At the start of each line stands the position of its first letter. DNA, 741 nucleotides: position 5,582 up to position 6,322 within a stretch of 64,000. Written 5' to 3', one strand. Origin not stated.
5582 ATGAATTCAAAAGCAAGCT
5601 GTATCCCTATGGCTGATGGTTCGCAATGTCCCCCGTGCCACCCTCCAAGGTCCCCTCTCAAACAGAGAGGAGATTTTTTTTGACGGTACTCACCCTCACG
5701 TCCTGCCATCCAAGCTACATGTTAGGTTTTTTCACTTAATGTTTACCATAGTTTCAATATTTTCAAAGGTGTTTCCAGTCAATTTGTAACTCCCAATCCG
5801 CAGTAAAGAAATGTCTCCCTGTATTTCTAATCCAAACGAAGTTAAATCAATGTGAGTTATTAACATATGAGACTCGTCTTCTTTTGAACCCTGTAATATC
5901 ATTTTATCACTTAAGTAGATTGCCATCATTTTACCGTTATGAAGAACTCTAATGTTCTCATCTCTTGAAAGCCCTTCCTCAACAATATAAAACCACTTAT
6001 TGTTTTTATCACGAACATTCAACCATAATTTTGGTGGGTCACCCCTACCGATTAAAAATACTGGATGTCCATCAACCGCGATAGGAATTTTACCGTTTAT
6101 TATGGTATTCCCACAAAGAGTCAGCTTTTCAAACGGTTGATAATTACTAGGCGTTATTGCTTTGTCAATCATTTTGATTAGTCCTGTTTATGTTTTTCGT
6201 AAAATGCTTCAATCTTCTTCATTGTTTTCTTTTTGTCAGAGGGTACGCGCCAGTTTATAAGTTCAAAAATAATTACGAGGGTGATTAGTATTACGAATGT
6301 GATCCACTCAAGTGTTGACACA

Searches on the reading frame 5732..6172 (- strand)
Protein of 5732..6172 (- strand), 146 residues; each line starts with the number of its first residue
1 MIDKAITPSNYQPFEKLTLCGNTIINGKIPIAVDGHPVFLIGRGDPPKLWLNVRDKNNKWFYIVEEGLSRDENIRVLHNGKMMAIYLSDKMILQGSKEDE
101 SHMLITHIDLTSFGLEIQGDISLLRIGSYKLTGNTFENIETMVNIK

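Call 3: search_protein_families(library=pfam, proteins=[window:5732-6172:-], max_evalue=1)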
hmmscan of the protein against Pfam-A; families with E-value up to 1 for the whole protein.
window:5732-6172:- (146 aa): 1 family
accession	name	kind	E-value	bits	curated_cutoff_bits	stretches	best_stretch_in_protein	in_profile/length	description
PF05771.16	Pox_A31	-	0.012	16.1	22.4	1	84-124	54-94/113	Poxvirus A31 protein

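Call 4: search_protein_families(library=padloc, proteins=[window:5732-6172:-], max_evalue=1)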
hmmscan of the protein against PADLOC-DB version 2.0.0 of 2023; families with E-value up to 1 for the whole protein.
window:5732-6172:- (146 aa): 0 families

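Call 5: search_protein_families(library=ncbifam, proteins=[window:5732-6172:-], max_evalue=1)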
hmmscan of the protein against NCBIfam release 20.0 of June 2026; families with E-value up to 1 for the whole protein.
window:5732-6172:- (146 aa): 1 family
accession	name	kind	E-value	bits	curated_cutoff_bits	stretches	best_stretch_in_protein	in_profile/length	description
NF007490.0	PRK10084.1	subfamily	0.13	11.3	649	1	24-72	207-255/361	dTDP-glucose 4,6-dehydratase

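Call 20: find_homologous_proteins(query=window:5735-6172:-, max_evalue=0.01)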
Query window:5735-6172:- (146 aa): 8 proteins with E <= 0.01 among 18 candidates.
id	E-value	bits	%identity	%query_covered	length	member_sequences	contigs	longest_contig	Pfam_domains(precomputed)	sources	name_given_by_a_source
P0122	7.4e-93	326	100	100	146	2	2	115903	-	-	-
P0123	5.9e-70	252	71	100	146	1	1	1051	-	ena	-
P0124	6.2e-67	242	69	100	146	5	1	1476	-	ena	-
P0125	1.0e-62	228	67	100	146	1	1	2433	-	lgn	-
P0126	3.6e-60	220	66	95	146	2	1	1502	-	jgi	jgi:hypothetical protein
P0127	1.7e-59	218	64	100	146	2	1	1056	-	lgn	-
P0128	3.8e-54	200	57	100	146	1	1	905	-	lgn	-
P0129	5.3e-54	200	60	95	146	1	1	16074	-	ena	-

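Call 22: find_encoding_contigs(protein=P0129, flank=8000, max_places=3)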
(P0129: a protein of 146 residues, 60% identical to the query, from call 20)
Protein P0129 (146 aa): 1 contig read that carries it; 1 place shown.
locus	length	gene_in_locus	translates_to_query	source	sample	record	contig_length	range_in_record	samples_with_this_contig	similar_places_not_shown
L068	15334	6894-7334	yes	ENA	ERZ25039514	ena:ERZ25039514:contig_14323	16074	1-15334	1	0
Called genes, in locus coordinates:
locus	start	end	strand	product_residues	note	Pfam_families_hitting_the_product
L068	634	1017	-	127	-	-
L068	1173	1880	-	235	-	PF09603:Fib_succ_major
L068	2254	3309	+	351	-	-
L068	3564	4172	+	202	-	PF00589:Phage_integrase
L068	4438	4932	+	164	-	PF01844:HNH, PF14279:HNH_5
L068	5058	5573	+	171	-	-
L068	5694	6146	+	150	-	-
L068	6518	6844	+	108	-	-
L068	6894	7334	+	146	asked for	-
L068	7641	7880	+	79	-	-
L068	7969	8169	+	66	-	PF12728:HTH_17 (weak)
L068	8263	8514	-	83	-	PF18962:Por_Secre_tail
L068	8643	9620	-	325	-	-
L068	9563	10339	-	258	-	-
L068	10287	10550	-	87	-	-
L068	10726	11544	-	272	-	PF13715:CarbopepD_reg_2 (weak)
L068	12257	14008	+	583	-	PF04851:ResIII (faint)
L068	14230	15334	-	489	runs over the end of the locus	PF00144:Beta-lactamase, PF11954:DUF3471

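Call 43: search_protein_representatives(alignment_id=A3)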
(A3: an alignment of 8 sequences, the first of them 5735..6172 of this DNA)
Query: 8 sequences, 146 profile positions. Proteins with E-value up to 0.001 (for the whole library): 396; up to 1e-10: 262; up to 1e-30: 8. The best 150 are listed.
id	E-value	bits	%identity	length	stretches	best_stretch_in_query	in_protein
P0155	6.2e-61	220.6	-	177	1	6-146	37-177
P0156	1.0e-46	174.5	-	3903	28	57-124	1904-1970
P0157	4.0e-44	166.1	-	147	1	1-146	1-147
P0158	4.7e-40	152.9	-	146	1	1-145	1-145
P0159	3.1e-37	143.7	-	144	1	3-145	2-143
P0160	1.9e-33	131.5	-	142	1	7-145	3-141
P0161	7.9e-33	129.4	-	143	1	6-145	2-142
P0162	6.3e-31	123.3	-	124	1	24-145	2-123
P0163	1.2e-28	115.8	-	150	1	1-145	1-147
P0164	9.4e-27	109.7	-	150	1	4-145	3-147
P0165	2.1e-26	108.6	-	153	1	5-144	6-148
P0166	3.0e-26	108.1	-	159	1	7-145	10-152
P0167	2.4e-25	105.2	-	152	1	3-142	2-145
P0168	2.5e-25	105.1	-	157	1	4-145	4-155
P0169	2.7e-25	105.0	-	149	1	4-145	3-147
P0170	3.8e-25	104.5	-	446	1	3-145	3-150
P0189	2.6e-23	98.6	-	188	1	1-143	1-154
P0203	4.6e-22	94.5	-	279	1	7-141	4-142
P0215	1.2e-20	90.0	-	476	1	6-145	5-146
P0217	1.7e-20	89.4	-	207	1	3-145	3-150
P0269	3.3e-17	78.8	-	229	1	5-145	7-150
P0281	1.3e-16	76.8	-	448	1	7-145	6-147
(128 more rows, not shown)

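Call 46: search_protein_families(library=pfam, proteins=[P0170, P0215, P0281, P0203, P0269, P0217, P0189, P0155, P0157], max_evalue=0.01)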
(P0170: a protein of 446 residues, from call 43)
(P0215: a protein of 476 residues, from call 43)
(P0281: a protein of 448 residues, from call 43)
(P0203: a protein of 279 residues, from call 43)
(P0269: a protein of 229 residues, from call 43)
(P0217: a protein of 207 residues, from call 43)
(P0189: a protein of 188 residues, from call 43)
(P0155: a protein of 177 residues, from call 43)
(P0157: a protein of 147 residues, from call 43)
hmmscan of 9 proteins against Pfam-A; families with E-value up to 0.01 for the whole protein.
P0170 (446 aa): 10 families
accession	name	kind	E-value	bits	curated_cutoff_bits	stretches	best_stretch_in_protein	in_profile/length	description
PF13428.12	TPR_14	-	9.9e-09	35.5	23.5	1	239-266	13-40/44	Tetratricopeptide repeat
PF07719.23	TPR_2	-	2.7e-08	33.7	27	1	308-337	3-32/34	Tetratricopeptide repeat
PF00515.34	TPR_1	-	2.2e-06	27.7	27.8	1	309-337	4-32/34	Tetratricopeptide repeat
PF13432.12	TPR_16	-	2.3e-06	28.4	32.7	0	239-286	9-56/65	Tetratricopeptide repeat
PF14559.12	TPR_19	-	3.2e-06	27.8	25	1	239-278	3-42/68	Tetratricopeptide repeat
PF13414.12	TPR_11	-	9.9e-06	25.6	26.8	1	238-271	5-38/42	TPR repeat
PF13424.12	TPR_12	-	9.4e-05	23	30.1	0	197-255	17-73/77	Tetratricopeptide repeat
PF13181.12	TPR_8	-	0.0004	20.8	25.7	0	308-337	3-32/34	Tetratricopeptide repeat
PF13176.12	TPR_7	-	0.00049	20.4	27.9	0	236-262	8-36/36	Tetratricopeptide repeat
PF23914.1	TPR_CcmH_CycH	-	0.001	19.4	42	0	317-374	61-114/158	Cytochrome c-type biogenesis protein H TPR domain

P0215 (476 aa): 8 families
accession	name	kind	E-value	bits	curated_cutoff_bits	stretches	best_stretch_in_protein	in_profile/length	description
PF00805.28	Pentapeptide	-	4.4e-27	93.7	20.2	3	205-244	1-40/40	Pentapeptide repeats (8 copies)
PF13676.11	TIR_2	-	2.5e-23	83.3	28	1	340-470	2-121/122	TIR domain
PF13599.13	Pentapeptide_4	-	5.4e-11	42.8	38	2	214-275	5-66/78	Pentapeptide repeat region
PF01582.25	TIR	-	9.8e-09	35.7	21.3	1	339-428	4-94/179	TIR domain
PF13576.12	Pentapeptide_3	-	7.7e-06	26.5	27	1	223-265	2-47/48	Pentapeptide repeats (9 copies)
PF19569.5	START_2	-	0.0023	18.2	23.6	1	354-453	20-114/126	START-like superfamily domain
PF25296.1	Decapeptide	-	0.004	17.4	45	0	185-239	15-69/74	Decapeptide repeat region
PF08937.16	ThsB_TIR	-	0.0047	17.7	21.2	1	340-430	1-95/100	Thoeris protein ThsB, TIR-like domain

P0281 (448 aa): 20 families
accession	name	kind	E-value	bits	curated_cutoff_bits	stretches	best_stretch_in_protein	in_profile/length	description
PF13374.12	TPR_10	-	1.1e-30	105.2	27.5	3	322-356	1-35/42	Tetratricopeptide repeat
PF13424.12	TPR_12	-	2.3e-27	95.4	30.1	2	230-308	2-76/77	Tetratricopeptide repeat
PF00515.34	TPR_1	-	4.8e-19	67.7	27.8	2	323-354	1-32/34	Tetratricopeptide repeat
PF07719.23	TPR_2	-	3.1e-16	58.5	27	2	324-354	2-32/34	Tetratricopeptide repeat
PF24885.1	TPR_NPHP3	-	7.5e-16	58.7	100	2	162-312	75-218/239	Nephrocystin-3 TPR domain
PF13181.12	TPR_8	-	3.9e-14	52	25.7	2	323-353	1-31/34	Tetratricopeptide repeat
PF13176.12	TPR_7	-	6.3e-14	51.3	27.9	1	233-261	1-29/36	Tetratricopeptide repeat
PF13431.12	TPR_17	-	6.2e-12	45.2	24.4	1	227-251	9-33/34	Tetratricopeptide repeat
PF13428.12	TPR_14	-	1.5e-10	41.1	23.5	0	335-364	6-35/44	Tetratricopeptide repeat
PF12968.13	DUF3856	-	9.8e-07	29.3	27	1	278-365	11-97/143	Domain of Unknown Function (DUF3856)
PF12583.14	TPPII_C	-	2.2e-06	28.5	27.7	0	343-370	29-55/69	Tripeptidyl peptidase II, C-terminal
PF13174.12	TPR_6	-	1.1e-05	26.2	26.3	0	332-353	9-30/33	Tetratricopeptide repeat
PF13371.12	TPR_9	-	3.4e-05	24.2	35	0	299-353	10-59/73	Tetratricopeptide repeat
PF25515.1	Arm_PDR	-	9.6e-05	22.9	27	0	336-403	17-76/145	Plastid division regulator ARM repeat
PF10602.15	RPN7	-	0.00027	21.1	29.6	0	299-351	12-64/174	26S proteasome subunit RPN7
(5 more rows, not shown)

P0203 (279 aa): 0 families

P0269 (229 aa): 1 family
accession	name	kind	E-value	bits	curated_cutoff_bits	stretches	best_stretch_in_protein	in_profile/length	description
PF23099.1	UTP20_C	-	0.0099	15.6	27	0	75-161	37-129/308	Small subunit processome component 20 homolog, C-terminal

P0217 (207 aa): 2 families
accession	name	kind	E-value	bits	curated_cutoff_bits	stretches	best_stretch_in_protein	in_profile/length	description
PF00041.27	fn3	-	0.0002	21.9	25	1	154-206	28-71/84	Fibronectin type III domain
PF25059.1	FN3_DSCAM-DSCAML_C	-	0.0088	16.8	39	0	171-207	33-68/89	DSCAM/DSCAML C-terminal Fn3-like domain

P0189 (188 aa): 0 families

P0155 (177 aa): 1 family
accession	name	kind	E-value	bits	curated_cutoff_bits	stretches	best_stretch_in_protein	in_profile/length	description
PF05771.16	Pox_A31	-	0.002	18.5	22.4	1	85-155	28-94/113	Poxvirus A31 protein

P0157 (147 aa): 0 families

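Call 50: predict_structure(alignment_id=A3)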
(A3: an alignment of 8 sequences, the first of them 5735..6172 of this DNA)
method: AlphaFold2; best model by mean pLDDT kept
length: 146 residues; sequences in the alignment: 8
mean_pLDDT: 76.0   pTM: 0.70
mean pLDDT of the five models: 76.0, 67.1, 54.3, 46.1, 42.7
residues with pLDDT >= 90: 20; 70-90: 77; 50-70: 39; < 50: 10
segments of 3 or more residues with pLDDT < 50: 1-3
pLDDT, mean of each block of 10 residues (from residue 1): 63 85 69 71 89 83 89 88 90 90 85 60 52 64 53
secondary structure, 60 per line:
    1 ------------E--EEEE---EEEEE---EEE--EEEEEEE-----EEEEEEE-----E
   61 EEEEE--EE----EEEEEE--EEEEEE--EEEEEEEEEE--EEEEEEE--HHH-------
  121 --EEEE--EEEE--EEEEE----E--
elements in order: E16-19 E23-27 E31-33 E36-42 E48-54 E60-65 E74-79 E82-87 E90-99 E102-108 E123-126 E129-132 E135-139

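Call 53: search_protein_families(library=phrogs, proteins=[window:5735-6172:-], max_evalue=0.1)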
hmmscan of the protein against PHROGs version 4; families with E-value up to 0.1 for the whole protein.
window:5735-6172:- (146 aa): 3 families
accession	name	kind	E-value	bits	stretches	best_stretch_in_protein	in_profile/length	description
phrog_12462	-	unknown function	1.7e-30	106.9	1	7-145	6-148/150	-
phrog_10520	-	unknown function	0.001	19.8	1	50-73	21-42/70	-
phrog_6544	-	unknown function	0.02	15.2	1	18-145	107-239/248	-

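Call 54: search_dna_similar(query=window:5735-6172:-, collection=phages, mode=protein, max_evalue=0.001, max_rows=30)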
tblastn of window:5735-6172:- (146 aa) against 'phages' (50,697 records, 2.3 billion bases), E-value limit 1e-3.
Records with a match: 8; places in all: 8; records where one place covers at least 80% of the query: 8.
Best place of each record, by identity: <60% 8.
By first word of the organism name: Pseudomonas 5; Acinetobacter 3.
By host as written in the record: - 2; Acinetobacter baumannii 1; Pseudomonas aeruginosa 147 1; Pseudomonas aeruginosa strain 1-13 1; Pseudomonas aeruginosa ST773 (NDM-1-producing) 1; Pseudomonas aeruginosa PACL 1; Pseudomonas aeruginosa PAO1 1.
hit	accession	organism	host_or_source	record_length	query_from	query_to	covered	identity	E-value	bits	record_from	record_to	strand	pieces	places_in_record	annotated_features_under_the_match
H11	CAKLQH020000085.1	Acinetobacter phage MD-2021a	not known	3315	8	145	95%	35.0%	6e-14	73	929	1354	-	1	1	Uncharacterised protein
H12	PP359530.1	Acinetobacter phage vB_AbaSI_1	Acinetobacter baumannii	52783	8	145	95%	35.0%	7e-14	73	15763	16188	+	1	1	hypothetical protein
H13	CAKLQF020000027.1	Acinetobacter phage MD-2021a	not known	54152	8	145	95%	35.0%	7e-14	73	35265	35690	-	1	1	Uncharacterised protein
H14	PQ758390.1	Pseudomonas phage 5400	Pseudomonas aeruginosa 147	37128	1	143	98%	29.0%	3e-13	71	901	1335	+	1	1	hypothetical protein (x3)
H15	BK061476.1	Pseudomonas phage vB_PaeS-D14B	Pseudomonas aeruginosa strain 1-13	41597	1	143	98%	29.0%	3e-13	71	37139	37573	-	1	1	hypothetical protein (x2) | Phage integrase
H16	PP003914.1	Pseudomonas phage vB_Pae_U2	Pseudomonas aeruginosa ST773 ...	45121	1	143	98%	29.0%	3e-13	71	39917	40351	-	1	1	integrase | hypothetical protein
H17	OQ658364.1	Pseudomonas phage sp.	Pseudomonas aeruginosa PACL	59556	1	143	98%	29.0%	3e-13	71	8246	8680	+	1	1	hypothetical protein | putative integrase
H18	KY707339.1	Pseudomonas phage JBD68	Pseudomonas aeruginosa PAO1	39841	1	143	98%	28.3%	1e-12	69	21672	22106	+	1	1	hypothetical protein (x3)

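Call 56: fold_search(model_id=the predicted structure, library=pdb)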
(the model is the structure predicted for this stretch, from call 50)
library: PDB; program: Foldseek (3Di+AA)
matches with E <= 10: 575; with E <= 0.001: 0
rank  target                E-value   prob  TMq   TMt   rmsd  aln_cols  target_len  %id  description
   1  6g18_g                2.9e-01  0.13  0.19  0.11  12.8       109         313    9  Cryo-EM structure of a late human pre-40S ribosomal subunit - State C (released 2018-06-06)
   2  9lvk_O                3.5e-01  0.21  0.18  0.10  11.8        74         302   12  Cryo-EM structure of CASTOR1 bound human GATOR2 complex (released 2025-08-13)
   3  4udk_E                3.9e-01  0.08  0.18  0.11  16.2       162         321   11  Crystal structure of b-1,4-mannopyranosyl-chitobiose phosphorylase at 1.76 Angstrom from unknown human gut bacteria (U (released 2015-05-27)
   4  9dlx_C                4.3e-01  0.06  0.13  0.07  11.9       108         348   16  Bovine Arp2/3 complex with N-WASP CA bound to Arp3 and Arp2-ArpC1 (released 2025-02-12)
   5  2rh0_A                4.8e-01  0.16  0.20  0.22  13.6        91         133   16  Crystal structure of NudC domain-containing protein 2 (13542905) from Mus musculus at 1.95 A resolution (released 2007-10-16)
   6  2rh0_C                5.7e-01  0.15  0.20  0.22  13.6        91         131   16  Crystal structure of NudC domain-containing protein 2 (13542905) from Mus musculus at 1.95 A resolution (released 2007-10-16)
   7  2fkg                  6.3e-01  0.23  0.25  0.13  13.7       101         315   12  The Crystal Structure of Engineered OspA (released 2006-11-21)
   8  8f5p_C                6.3e-01  0.23  0.17  0.04   8.7        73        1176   12  Structure of Leishmania tarentolae IFT-A (state 2) (released 2022-12-21)
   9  2rh0_B                6.7e-01  0.14  0.20  0.22  13.7        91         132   16  Crystal structure of NudC domain-containing protein 2 (13542905) from Mus musculus at 1.95 A resolution (released 2007-10-16)
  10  9gph_A                6.7e-01  0.06  0.15  0.09  15.6       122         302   13  Teth514_1788 1,2-beta-oligomannan phosphorylase in complex with mannose (-1) and phosphate (released 2025-09-17)
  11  2d6k_B                7.1e-01  0.15  0.18  0.18  14.2        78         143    8  Crystal structure of mouse galectin-9 N-terminal CRD (crystal form 1) (released 2006-09-26)
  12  9lvk_E                7.1e-01  0.11  0.17  0.10  12.7        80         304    9  Cryo-EM structure of CASTOR1 bound human GATOR2 complex (released 2025-08-13)
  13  9c3h_Sg               7.1e-01  0.08  0.20  0.13  10.0       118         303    9  Structure of the CNOT3-bound human 80S ribosome with tRNA-ARG in the P-site. (released 2024-12-04)
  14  8ptx_B                7.5e-01  0.16  0.20  0.05  12.5        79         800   10  Cryo-EM structure of human Elp123 in complex with tRNA, acetyl-CoA, 5'-deoxyadenosine and methionine (released 2024-04-17)
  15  4udg_A                7.9e-01  0.06  0.18  0.10  14.7       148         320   11  Crystal structure of b-1,4-mannopyranosyl-chitobiose phosphorylase at 1.60 Angstrom in complex with N-acetylglucosamin (released 2015-05-27)
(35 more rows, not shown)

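Call 57: get_annotated_region(hit=H18, flank=4000)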
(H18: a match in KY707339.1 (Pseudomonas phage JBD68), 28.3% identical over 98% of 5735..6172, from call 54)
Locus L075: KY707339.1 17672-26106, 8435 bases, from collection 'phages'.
description: Pseudomonas phage JBD68, complete genome.
organism: Pseudomonas phage JBD68 (NCBI taxid 1542116)
taxonomy: Viruses; Duplodnaviria; Heunggongvirae; Uroviricota; Caudoviricetes
host: Pseudomonas aeruginosa PAO1; source: -; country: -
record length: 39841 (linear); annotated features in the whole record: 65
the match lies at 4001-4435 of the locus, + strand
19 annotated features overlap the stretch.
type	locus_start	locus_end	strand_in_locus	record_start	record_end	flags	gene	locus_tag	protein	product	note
CDS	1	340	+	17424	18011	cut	-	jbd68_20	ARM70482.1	hypothetical protein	Jbd68gp20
CDS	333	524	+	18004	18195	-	-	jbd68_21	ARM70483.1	hypothetical protein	Jbd68gp21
CDS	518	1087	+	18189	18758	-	-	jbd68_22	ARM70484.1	hypothetical protein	Jbd68gp22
CDS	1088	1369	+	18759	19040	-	-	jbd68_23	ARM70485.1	hypothetical protein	Jbd68gp23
CDS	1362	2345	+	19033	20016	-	-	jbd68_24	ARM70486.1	hypothetical protein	Jbd68gp24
CDS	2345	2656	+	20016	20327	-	-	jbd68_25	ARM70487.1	hypothetical protein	Jbd68gp25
CDS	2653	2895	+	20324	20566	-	-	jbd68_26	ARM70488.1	hypothetical protein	Jbd68gp26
CDS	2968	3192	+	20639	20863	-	-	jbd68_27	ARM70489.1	hypothetical protein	Jbd68gp27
CDS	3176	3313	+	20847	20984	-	-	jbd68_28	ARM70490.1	hypothetical protein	Jbd68gp28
CDS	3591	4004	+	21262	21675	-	-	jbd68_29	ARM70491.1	hypothetical protein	Jbd68gp29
CDS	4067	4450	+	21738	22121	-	-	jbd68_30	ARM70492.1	hypothetical protein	Jbd68gp30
CDS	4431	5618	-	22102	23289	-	-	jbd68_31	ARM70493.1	hypothetical protein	Jbd68gp31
CDS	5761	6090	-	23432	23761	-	-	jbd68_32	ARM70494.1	hypothetical protein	Jbd68gp32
CDS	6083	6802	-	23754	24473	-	-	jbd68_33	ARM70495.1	hypothetical protein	Jbd68gp33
CDS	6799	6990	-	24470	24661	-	-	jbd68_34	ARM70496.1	hypothetical protein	Jbd68gp34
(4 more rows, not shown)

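Call 58: get_annotated_region(hit=H16, flank=4000)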
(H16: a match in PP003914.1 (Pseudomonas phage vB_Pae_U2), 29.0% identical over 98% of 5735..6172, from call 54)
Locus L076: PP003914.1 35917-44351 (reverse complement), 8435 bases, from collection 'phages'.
description: Pseudomonas phage vB_Pae_U2, complete genome.
organism: Pseudomonas phage vB_Pae_U2 (NCBI taxid 3126746)
taxonomy: Viruses
host: Pseudomonas aeruginosa ST773 (NDM-1-producing); source: infection or colonization; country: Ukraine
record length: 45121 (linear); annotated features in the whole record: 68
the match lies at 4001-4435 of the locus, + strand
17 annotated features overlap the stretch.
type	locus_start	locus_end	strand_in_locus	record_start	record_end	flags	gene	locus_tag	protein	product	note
CDS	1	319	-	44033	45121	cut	-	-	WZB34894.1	hypothetical protein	-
CDS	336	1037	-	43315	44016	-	-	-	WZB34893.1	hypothetical protein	-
CDS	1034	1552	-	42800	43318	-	-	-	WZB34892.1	T6SS PAAR-repeat protein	-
CDS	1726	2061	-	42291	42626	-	-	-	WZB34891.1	hypothetical protein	-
CDS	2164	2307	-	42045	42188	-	-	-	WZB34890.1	hypothetical protein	-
CDS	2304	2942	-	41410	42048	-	-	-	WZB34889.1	hypothetical protein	-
CDS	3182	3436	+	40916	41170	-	-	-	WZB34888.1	hypothetical protein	-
CDS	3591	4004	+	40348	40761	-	-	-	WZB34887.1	hypothetical protein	-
CDS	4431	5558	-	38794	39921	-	-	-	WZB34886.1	integrase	-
CDS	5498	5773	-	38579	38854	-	-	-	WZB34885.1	hypothetical protein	-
CDS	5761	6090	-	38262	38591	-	-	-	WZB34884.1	hypothetical protein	-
CDS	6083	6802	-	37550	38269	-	-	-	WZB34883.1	hypothetical protein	-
CDS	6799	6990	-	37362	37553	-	-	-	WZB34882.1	hypothetical protein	-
CDS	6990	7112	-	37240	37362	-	-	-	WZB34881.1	hypothetical protein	-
CDS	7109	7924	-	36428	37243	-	-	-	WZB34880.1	hypothetical protein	-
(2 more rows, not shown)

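Call 59: get_annotated_region(hit=H12, flank=4000)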
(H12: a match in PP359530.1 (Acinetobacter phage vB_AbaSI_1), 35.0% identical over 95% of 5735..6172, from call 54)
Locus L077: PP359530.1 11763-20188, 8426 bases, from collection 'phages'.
description: Acinetobacter phage vB_AbaSI_1, complete genome.
organism: Acinetobacter phage vB_AbaSI_1 (NCBI taxid 3145143)
taxonomy: Viruses
host: Acinetobacter baumannii; source: -; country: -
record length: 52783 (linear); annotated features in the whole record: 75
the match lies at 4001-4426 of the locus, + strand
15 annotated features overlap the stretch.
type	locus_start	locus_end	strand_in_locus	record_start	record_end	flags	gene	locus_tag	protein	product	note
CDS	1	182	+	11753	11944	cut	-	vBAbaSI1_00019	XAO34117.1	hypothetical protein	-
CDS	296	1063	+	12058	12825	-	-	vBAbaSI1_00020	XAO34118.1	hypothetical protein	-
CDS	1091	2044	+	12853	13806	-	-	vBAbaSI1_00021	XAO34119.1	major capsid protein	-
CDS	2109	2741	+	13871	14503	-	-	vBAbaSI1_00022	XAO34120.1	stress-responsive nuclear envelope protein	-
CDS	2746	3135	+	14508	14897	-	-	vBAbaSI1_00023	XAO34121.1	hypothetical protein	-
CDS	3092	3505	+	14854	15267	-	-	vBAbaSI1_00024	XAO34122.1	glutamate 5-kinase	-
CDS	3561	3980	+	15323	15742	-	-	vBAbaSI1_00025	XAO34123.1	hypothetical protein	-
CDS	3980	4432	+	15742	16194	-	-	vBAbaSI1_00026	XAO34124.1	hypothetical protein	-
CDS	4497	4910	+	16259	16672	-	-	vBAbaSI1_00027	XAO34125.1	hypothetical protein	-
CDS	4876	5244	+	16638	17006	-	-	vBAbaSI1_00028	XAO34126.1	hypothetical protein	HK97 gp10 family phage protein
CDS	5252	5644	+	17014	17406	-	-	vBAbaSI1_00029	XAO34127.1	tail terminator-like protein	-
CDS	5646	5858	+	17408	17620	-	-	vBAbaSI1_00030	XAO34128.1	hypothetical protein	-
CDS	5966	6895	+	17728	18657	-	-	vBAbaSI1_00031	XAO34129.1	tail tube protein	-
CDS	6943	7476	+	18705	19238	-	-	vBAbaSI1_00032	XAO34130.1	hypothetical protein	-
CDS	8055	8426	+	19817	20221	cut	-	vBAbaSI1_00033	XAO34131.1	type II toxin-antitoxin system HicB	-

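Call 69: search_dna_similar(query=L075:3591-4004:+, collection=phages, mode=protein, max_evalue=0.001, max_rows=30)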
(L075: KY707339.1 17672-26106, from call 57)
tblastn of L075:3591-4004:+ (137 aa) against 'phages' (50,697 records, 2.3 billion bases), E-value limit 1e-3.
Records with a match: 5; places in all: 5; records where one place covers at least 80% of the query: 5.
Best place of each record, by identity: >=99% 5.
By first word of the organism name: Pseudomonas 5.
By host as written in the record: Pseudomonas aeruginosa 147 1; Pseudomonas aeruginosa PAO1 1; Pseudomonas aeruginosa strain 1-13 1; Pseudomonas aeruginosa PACL 1; Pseudomonas aeruginosa ST773 (NDM-1-producing) 1.
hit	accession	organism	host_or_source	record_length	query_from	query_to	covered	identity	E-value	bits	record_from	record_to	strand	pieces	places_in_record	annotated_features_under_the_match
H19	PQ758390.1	Pseudomonas phage 5400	Pseudomonas aeruginosa 147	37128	1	137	100%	100.0%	9e-86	278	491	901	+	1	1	hypothetical protein (x2)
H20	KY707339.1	Pseudomonas phage JBD68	Pseudomonas aeruginosa PAO1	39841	1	137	100%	100.0%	9e-86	278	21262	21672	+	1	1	hypothetical protein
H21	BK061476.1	Pseudomonas phage vB_PaeS-D14B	Pseudomonas aeruginosa strain 1-13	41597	1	137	100%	100.0%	9e-86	278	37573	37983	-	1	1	hypothetical protein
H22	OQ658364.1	Pseudomonas phage sp.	Pseudomonas aeruginosa PACL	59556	1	137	100%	100.0%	9e-86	278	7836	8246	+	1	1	none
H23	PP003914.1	Pseudomonas phage vB_Pae_U2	Pseudomonas aeruginosa ST773 ...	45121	1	137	100%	99.3%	2e-84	274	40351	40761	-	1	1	hypothetical protein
